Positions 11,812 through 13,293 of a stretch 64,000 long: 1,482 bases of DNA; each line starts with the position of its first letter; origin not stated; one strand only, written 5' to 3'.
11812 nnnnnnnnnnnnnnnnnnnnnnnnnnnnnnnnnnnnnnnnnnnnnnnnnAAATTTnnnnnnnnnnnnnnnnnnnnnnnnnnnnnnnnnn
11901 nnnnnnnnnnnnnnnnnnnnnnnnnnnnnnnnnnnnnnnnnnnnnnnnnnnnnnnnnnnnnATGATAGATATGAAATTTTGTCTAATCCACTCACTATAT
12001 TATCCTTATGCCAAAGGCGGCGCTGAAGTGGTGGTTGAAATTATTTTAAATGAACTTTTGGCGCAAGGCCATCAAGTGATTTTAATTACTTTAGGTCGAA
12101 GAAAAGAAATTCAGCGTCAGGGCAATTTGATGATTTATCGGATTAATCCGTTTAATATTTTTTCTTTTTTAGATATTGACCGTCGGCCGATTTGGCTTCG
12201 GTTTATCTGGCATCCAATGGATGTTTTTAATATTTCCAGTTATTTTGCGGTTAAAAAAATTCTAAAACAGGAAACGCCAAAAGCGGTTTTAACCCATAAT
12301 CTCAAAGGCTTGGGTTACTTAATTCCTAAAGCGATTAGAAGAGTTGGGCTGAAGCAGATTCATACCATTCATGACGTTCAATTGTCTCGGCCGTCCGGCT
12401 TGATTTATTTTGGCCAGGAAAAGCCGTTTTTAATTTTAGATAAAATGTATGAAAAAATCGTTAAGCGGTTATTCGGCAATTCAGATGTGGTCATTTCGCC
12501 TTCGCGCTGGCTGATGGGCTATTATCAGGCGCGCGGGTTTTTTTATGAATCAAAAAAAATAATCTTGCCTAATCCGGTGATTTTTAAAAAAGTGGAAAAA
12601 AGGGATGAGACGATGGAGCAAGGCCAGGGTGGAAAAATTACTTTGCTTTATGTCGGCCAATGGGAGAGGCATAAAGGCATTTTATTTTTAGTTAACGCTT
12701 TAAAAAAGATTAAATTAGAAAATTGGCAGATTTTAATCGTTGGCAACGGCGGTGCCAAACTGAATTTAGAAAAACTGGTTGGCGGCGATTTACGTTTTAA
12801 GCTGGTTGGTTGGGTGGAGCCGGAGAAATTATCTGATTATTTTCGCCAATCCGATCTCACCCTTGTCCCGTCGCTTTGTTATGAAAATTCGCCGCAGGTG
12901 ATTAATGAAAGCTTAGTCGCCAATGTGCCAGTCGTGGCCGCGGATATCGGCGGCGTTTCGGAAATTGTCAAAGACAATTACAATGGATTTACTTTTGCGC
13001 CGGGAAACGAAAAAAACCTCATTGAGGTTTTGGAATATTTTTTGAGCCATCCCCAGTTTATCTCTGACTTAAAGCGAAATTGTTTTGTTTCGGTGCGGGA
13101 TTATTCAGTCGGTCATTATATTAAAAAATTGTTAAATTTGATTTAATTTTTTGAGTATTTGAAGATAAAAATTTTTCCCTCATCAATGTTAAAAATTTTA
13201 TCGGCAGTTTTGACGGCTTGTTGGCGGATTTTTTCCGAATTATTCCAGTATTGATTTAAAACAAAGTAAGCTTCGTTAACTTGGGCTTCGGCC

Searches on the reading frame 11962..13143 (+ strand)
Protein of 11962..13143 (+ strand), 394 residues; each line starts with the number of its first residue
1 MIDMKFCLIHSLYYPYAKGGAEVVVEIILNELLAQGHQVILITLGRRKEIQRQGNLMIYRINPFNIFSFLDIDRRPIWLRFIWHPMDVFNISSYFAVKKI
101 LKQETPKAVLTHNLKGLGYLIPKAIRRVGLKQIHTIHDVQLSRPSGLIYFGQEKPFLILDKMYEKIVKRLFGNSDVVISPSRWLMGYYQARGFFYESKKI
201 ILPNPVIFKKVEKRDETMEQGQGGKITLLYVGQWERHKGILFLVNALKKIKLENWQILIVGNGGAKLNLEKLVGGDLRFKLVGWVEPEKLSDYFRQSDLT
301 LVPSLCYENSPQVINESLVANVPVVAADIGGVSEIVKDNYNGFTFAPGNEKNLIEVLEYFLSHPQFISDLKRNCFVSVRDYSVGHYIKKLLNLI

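Call 60: find_encoding_contigs(protein=window:11962-13143:+, flank=1500, max_places=10)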
Protein window:11962-13143:+ (394 aa): 11 contigs read that carry it; 7 places shown.
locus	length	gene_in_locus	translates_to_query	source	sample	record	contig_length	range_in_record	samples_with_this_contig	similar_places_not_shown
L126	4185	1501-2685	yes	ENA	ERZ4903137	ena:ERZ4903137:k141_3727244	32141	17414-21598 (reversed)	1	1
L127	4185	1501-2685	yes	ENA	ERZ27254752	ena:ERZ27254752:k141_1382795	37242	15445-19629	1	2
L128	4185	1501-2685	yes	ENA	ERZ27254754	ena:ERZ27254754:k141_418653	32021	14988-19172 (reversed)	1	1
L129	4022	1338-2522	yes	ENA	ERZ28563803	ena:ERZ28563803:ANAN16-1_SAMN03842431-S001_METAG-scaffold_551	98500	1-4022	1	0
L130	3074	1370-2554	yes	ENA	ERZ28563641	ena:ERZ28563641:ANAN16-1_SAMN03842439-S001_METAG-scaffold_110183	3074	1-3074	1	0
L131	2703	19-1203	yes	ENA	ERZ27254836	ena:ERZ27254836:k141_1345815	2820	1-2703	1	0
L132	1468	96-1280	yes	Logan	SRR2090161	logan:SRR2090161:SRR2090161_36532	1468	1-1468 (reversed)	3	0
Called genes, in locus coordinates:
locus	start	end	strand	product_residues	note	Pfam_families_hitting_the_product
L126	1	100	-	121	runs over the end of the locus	PF00190:Cupin_1 (weak), PF07883:Cupin_2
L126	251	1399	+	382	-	PF08323:Glyco_transf_5 (weak), PF13439:Glyco_transf_4, PF13579:Glyco_trans_4_4, PF20706:GT4-conflict, PF00534:Glycos_transf_1, PF13692:Glyco_trans_1_4, PF13524:Glyco_trans_1_2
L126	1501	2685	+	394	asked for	PF13439:Glyco_transf_4, PF13579:Glyco_trans_4_4, PF00534:Glycos_transf_1, PF13692:Glyco_trans_1_4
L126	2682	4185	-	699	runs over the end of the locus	-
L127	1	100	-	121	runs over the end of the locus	PF00190:Cupin_1 (weak), PF07883:Cupin_2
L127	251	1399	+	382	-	PF08323:Glyco_transf_5 (weak), PF13439:Glyco_transf_4, PF13579:Glyco_trans_4_4, PF20706:GT4-conflict, PF00534:Glycos_transf_1, PF13692:Glyco_trans_1_4, PF13524:Glyco_trans_1_2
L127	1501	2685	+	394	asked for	PF13439:Glyco_transf_4, PF13579:Glyco_trans_4_4, PF00534:Glycos_transf_1, PF13692:Glyco_trans_1_4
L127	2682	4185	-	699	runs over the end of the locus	-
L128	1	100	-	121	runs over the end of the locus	PF00190:Cupin_1 (weak), PF07883:Cupin_2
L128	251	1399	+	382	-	PF08323:Glyco_transf_5 (weak), PF13439:Glyco_transf_4, PF13579:Glyco_trans_4_4, PF20706:GT4-conflict, PF00534:Glycos_transf_1, PF13692:Glyco_trans_1_4, PF13524:Glyco_trans_1_2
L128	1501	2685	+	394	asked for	PF13439:Glyco_transf_4, PF13579:Glyco_trans_4_4, PF00534:Glycos_transf_1, PF13692:Glyco_trans_1_4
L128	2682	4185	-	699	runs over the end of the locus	-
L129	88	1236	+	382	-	PF08323:Glyco_transf_5 (weak), PF13439:Glyco_transf_4, PF13579:Glyco_trans_4_4, PF20706:GT4-conflict, PF00534:Glycos_transf_1, PF13692:Glyco_trans_1_4, PF13524:Glyco_trans_1_2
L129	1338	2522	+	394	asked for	PF13439:Glyco_transf_4, PF13579:Glyco_trans_4_4, PF00534:Glycos_transf_1, PF13692:Glyco_trans_1_4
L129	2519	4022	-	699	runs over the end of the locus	-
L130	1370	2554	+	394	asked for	PF13439:Glyco_transf_4, PF13579:Glyco_trans_4_4, PF00534:Glycos_transf_1, PF13692:Glyco_trans_1_4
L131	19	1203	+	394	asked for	PF13439:Glyco_transf_4, PF13579:Glyco_trans_4_4, PF00534:Glycos_transf_1, PF13692:Glyco_trans_1_4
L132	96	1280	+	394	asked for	PF13439:Glyco_transf_4, PF13579:Glyco_trans_4_4, PF00534:Glycos_transf_1, PF13692:Glyco_trans_1_4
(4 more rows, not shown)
